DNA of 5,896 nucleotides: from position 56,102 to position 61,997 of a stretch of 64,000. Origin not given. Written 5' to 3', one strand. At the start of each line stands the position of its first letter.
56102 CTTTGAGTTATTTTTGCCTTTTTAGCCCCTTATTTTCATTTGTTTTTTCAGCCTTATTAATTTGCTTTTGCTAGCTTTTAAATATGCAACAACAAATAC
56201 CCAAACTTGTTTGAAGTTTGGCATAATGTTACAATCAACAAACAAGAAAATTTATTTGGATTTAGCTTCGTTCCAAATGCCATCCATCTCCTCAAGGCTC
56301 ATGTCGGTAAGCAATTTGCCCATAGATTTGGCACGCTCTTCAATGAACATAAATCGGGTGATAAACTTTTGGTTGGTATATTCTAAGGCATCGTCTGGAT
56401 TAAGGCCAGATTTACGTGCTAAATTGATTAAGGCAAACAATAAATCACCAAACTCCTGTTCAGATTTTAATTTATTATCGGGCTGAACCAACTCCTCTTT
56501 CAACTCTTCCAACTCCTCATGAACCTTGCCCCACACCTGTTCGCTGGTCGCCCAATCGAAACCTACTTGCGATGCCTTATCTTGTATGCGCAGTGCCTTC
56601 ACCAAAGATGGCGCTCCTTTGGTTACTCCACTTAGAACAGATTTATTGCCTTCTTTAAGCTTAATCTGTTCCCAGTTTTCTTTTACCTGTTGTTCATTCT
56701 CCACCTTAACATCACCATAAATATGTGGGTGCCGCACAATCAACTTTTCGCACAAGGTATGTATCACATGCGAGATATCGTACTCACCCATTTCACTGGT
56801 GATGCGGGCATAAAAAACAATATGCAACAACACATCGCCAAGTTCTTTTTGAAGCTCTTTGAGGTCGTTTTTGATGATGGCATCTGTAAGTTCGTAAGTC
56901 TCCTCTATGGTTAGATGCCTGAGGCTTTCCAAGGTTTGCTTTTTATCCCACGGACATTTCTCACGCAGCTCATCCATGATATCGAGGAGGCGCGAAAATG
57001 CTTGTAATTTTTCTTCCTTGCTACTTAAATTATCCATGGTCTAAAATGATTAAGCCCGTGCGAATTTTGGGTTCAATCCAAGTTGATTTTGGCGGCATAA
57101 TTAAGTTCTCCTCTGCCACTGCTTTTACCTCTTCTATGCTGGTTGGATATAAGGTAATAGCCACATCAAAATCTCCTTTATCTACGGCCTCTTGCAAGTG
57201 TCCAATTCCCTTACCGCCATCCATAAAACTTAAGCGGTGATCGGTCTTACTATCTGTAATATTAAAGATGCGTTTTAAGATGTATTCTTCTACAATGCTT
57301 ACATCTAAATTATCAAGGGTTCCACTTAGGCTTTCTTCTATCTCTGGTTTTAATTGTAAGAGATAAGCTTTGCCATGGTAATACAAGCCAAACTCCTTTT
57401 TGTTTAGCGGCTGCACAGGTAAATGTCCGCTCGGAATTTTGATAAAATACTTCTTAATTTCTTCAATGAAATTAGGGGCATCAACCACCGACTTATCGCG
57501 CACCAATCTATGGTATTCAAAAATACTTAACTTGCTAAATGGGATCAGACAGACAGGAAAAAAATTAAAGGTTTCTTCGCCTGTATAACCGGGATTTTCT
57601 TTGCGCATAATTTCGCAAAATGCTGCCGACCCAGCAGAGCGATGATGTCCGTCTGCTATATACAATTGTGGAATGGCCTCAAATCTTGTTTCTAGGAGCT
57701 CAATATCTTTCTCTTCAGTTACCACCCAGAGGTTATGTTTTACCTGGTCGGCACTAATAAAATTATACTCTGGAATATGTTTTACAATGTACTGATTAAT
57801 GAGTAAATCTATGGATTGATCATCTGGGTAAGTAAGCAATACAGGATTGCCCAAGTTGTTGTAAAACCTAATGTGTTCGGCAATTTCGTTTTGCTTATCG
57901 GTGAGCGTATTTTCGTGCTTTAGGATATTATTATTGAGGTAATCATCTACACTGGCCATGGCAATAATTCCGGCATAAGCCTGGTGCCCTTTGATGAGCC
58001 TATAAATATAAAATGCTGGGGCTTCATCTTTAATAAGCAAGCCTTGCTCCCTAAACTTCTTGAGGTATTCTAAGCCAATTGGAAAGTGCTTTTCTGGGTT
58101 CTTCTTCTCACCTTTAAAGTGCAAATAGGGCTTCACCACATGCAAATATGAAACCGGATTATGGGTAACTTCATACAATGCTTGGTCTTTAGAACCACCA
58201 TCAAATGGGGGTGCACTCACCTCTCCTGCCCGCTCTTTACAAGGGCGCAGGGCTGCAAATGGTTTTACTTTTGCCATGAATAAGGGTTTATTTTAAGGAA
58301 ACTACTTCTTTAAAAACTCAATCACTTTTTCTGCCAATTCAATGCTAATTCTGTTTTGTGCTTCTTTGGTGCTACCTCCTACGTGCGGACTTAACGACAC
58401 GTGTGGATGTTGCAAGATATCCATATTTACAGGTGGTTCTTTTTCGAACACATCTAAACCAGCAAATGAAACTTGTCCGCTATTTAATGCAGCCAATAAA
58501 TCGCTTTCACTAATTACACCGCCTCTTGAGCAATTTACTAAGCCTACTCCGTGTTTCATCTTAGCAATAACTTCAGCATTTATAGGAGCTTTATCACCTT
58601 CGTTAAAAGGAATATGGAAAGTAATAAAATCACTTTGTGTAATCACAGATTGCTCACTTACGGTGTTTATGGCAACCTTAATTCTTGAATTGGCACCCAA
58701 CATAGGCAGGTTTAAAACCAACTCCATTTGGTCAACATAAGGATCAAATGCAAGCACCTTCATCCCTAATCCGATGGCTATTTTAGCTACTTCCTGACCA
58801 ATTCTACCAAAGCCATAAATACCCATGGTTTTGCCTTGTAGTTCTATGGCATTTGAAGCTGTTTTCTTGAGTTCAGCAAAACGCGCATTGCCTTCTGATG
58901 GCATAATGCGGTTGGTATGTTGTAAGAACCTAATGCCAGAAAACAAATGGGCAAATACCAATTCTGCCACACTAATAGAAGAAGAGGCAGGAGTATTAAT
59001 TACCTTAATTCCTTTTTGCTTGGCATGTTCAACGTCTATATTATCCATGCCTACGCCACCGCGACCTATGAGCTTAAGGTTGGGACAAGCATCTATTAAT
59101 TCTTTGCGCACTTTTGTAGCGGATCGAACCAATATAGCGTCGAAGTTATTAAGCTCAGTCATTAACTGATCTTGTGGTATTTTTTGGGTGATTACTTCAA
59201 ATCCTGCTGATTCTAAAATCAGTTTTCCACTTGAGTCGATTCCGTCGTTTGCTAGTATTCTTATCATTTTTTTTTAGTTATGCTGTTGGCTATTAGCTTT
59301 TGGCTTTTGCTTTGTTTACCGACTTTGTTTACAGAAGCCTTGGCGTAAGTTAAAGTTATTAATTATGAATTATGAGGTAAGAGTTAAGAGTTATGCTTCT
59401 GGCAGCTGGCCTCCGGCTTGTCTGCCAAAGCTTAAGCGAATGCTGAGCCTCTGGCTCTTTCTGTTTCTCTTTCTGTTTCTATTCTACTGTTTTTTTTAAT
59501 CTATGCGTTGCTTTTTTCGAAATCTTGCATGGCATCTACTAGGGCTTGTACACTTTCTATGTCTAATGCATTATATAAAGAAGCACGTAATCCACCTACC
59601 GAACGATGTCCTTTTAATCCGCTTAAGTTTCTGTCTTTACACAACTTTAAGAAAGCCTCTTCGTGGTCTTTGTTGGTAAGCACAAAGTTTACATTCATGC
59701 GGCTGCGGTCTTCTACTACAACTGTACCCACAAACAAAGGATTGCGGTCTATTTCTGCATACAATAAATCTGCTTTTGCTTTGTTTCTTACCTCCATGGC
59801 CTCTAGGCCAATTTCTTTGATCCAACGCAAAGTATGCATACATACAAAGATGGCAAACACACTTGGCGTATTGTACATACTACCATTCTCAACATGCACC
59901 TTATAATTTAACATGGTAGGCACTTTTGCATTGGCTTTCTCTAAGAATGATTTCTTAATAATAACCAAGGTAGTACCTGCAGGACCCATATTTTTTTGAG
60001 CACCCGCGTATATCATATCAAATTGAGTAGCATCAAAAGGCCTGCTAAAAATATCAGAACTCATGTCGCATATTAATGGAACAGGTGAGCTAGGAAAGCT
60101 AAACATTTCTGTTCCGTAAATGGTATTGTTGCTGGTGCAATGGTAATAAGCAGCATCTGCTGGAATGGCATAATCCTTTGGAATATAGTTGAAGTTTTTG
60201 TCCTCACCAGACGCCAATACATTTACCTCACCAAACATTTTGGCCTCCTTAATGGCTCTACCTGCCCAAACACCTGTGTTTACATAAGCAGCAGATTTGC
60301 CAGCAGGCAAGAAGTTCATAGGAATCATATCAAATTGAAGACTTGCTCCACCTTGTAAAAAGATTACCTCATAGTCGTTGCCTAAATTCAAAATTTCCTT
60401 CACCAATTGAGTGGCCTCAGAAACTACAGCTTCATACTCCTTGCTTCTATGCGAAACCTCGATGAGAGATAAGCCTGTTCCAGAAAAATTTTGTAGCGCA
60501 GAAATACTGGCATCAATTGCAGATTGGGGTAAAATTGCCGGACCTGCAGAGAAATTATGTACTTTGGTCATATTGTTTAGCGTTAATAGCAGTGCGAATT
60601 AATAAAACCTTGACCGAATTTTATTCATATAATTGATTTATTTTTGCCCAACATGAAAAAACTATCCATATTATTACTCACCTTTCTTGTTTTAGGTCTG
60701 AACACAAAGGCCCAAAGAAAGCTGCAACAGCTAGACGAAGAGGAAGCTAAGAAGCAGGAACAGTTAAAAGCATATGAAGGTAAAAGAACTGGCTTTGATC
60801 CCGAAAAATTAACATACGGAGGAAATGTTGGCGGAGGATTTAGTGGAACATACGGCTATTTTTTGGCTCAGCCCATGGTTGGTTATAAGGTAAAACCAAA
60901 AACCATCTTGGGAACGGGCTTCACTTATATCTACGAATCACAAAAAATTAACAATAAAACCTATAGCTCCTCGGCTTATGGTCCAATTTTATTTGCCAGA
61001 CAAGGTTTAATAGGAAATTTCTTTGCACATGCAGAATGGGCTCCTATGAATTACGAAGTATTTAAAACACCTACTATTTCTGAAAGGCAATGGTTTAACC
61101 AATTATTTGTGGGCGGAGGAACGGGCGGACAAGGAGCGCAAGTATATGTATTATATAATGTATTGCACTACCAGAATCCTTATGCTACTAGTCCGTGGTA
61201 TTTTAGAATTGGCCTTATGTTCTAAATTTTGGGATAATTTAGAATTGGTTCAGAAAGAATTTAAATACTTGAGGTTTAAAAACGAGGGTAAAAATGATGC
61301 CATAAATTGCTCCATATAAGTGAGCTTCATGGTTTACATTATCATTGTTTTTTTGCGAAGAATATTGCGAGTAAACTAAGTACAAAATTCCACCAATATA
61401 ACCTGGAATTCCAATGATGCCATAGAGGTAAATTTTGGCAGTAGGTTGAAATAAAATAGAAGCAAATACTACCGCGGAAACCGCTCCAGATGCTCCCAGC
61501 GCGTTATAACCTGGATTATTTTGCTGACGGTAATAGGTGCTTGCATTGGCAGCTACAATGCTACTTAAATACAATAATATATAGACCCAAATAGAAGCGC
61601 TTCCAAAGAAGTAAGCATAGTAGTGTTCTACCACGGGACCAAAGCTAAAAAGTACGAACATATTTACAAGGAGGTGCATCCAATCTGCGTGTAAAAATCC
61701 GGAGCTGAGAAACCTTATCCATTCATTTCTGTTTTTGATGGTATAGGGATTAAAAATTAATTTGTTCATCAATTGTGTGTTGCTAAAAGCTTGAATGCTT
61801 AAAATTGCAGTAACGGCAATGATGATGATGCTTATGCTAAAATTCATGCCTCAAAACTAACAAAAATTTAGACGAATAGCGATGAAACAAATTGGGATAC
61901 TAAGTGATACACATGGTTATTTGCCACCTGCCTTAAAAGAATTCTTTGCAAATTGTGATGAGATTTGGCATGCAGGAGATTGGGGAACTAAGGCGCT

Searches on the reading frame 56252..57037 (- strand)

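Call 82: search_protein_families(library=pfam, proteins=[window:56252-57037:-], max_evalue=0.00001)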
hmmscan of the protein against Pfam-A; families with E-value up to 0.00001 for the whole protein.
window:56252-57037:- (261 aa): 2 families
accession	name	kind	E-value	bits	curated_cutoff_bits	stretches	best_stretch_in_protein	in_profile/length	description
PF03819.22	MazG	-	5.3e-31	107.2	22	1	34-106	1-73/74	MazG nucleotide pyrophosphohydrolase domain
PF01503.22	PRA-PH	-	1.2e-08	35.7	21.3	0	16-73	6-64/86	Phosphoribosyl-ATP pyrophosphohydrolase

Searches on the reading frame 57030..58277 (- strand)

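Call 82: search_protein_families(library=pfam, proteins=[window:57030-58277:-], max_evalue=0.00001)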
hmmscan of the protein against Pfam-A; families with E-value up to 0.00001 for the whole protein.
window:57030-58277:- (415 aa): 1 family
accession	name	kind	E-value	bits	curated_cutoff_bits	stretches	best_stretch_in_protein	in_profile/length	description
PF06245.16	DUF1015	-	4e-79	266.3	25.8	1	4-327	1-325/325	Protein of unknown function (DUF1015)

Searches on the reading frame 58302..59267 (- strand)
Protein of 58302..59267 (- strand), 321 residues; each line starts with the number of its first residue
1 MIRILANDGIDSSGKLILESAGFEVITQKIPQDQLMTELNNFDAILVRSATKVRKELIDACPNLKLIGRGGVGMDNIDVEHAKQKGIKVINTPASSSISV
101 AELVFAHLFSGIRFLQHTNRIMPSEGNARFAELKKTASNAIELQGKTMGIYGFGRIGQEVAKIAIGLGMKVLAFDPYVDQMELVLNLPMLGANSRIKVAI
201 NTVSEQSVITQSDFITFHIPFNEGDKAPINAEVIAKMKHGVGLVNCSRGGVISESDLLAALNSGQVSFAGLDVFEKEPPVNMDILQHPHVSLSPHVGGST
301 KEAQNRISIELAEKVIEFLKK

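Call 85: search_protein_families(library=pfam, proteins=[window:58302-59267:-], max_evalue=0.00001)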
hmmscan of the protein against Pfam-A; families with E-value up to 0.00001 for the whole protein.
window:58302-59267:- (321 aa): 2 families
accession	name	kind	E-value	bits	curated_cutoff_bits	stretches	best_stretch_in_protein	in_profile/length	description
PF02826.25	2-Hacid_dh_C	-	3.9e-44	150.6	25.1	1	115-297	5-178/178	D-isomer specific 2-hydroxyacid dehydrogenase, NAD binding domain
PF00389.36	2-Hacid_dh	-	1.1e-32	113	24.6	1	16-320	13-125/134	D-isomer specific 2-hydroxyacid dehydrogenase, catalytic domain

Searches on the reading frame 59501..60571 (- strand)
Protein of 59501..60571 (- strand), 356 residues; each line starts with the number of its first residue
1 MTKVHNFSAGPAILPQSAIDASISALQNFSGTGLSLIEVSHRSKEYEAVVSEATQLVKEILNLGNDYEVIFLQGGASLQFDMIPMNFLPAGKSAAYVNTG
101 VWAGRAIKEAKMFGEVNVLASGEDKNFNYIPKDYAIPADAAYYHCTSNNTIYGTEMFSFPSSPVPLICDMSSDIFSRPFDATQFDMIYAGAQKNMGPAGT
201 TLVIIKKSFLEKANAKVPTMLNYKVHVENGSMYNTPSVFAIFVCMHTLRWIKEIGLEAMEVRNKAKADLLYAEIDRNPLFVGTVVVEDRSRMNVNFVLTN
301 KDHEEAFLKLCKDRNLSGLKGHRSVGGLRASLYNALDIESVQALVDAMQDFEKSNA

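Call 85: search_protein_families(library=pfam, proteins=[window:59501-60571:-], max_evalue=0.00001)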
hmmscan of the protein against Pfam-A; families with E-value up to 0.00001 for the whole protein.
window:59501-60571:- (356 aa): 1 family
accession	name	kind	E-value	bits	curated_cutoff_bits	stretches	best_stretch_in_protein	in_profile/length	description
PF00266.25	Aminotran_5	-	9.4e-43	147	21.5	1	5-344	2-371/371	Aminotransferase class-V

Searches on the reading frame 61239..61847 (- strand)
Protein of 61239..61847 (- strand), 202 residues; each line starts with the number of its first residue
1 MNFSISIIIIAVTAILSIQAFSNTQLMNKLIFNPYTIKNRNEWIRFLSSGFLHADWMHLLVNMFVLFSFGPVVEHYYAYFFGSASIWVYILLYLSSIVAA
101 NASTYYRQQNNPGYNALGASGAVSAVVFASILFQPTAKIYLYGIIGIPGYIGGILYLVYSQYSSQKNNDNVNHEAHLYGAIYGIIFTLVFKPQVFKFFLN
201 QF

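Call 85: search_protein_families(library=pfam, proteins=[window:61239-61847:-], max_evalue=0.00001)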
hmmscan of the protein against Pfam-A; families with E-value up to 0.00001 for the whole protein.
window:61239-61847:- (202 aa): 1 family
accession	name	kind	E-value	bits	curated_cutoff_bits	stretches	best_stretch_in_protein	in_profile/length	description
PF01694.28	Rhomboid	-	4e-24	85.9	22.6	1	41-190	2-140/143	Rhomboid domain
